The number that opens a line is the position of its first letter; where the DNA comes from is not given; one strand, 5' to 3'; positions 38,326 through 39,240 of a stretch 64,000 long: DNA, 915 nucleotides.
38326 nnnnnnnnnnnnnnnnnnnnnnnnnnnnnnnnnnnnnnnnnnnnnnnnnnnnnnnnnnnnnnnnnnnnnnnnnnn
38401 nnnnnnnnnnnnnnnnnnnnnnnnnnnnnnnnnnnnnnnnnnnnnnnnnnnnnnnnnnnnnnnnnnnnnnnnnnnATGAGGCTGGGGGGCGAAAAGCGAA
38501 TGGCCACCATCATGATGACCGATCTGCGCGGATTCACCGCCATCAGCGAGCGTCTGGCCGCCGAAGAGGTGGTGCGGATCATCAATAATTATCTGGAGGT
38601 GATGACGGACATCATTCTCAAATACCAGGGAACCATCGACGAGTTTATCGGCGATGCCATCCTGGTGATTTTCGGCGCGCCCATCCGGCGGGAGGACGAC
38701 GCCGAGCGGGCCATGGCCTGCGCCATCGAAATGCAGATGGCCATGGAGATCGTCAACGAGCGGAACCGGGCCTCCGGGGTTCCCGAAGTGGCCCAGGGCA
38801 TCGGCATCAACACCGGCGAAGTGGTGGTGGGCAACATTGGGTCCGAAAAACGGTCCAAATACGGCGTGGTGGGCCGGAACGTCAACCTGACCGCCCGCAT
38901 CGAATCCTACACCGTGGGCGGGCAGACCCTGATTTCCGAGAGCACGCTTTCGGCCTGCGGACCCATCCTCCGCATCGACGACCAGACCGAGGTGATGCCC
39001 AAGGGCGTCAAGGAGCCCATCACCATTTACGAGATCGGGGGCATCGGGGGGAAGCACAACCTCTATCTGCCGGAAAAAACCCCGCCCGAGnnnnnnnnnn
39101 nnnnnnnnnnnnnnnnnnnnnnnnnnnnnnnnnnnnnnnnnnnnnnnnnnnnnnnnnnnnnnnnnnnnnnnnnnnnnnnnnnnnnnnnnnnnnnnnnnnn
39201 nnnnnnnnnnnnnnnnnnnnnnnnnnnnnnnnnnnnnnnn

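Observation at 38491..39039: Cyclase substrate-specifying positions read Glu/Gly, pointing to GTP rather than ATP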

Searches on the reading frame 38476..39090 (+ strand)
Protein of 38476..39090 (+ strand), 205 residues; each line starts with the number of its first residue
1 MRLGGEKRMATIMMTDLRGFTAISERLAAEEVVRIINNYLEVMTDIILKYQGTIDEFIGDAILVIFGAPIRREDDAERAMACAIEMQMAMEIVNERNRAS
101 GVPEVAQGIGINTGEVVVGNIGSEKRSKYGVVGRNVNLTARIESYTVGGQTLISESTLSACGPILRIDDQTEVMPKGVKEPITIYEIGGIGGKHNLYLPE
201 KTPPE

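Call 79: search_solved_structures(query=window:38476-39090:+, max_evalue=1e-8, show_alignments=0)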
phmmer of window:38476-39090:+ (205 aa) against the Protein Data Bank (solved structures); distinct sequences matched with E-value up to 1e-8: 45.
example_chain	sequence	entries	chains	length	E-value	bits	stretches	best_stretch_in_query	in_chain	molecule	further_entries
2w01_A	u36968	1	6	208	2.8e-68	232.7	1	2-198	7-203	ADENYLATE CYCLASE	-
6fht_A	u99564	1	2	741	1.1e-66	227.6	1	1-199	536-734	Bacteriophytochrome,Adenylate cyclase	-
3r5g_A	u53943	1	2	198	1.7e-40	142.1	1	2-187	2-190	CyaB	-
1wc1_A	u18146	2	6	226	8.1e-27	97.5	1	4-183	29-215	ADENYLATE CYCLASE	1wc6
1wc0_A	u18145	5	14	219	8.8e-27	97.4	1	5-183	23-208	ADENYLATE CYCLASE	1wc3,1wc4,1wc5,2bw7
5x4t_A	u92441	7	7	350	6.4e-21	78.3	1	12-187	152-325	Photoactivated adenylyl cyclase | Family 3 adenylate cyclase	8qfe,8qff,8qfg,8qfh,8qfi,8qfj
9f1z_A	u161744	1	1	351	6.4e-21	78.3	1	12-187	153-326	Family 3 adenylate cyclase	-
5x4u_A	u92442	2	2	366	7.1e-21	78.1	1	12-187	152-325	Photoactivated adenylyl cyclase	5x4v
4yus_A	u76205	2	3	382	7.9e-21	78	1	12-187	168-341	Family 3 adenylate cyclase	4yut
9f1w_A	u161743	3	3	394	8.5e-21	77.9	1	12-187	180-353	Family 3 adenylate cyclase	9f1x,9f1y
8buz_A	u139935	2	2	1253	8.3e-19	71.4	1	10-161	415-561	Adenylate cyclase type 8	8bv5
4cm2_A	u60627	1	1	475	3.4e-15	59.6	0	23-188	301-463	ADENYLATE CYCLASE TYPE 10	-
5mbg_A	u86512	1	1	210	5.3e-15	59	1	12-146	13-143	Beta subunit of photoactivated adenylyl cyclase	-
5mbk_A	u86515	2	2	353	5.8e-15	58.8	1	12-146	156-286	Beta subunit of photoactivated adenylyl cyclase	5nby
4clf_A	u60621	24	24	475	6.1e-15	58.8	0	25-188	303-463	ADENYLATE CYCLASE TYPE 10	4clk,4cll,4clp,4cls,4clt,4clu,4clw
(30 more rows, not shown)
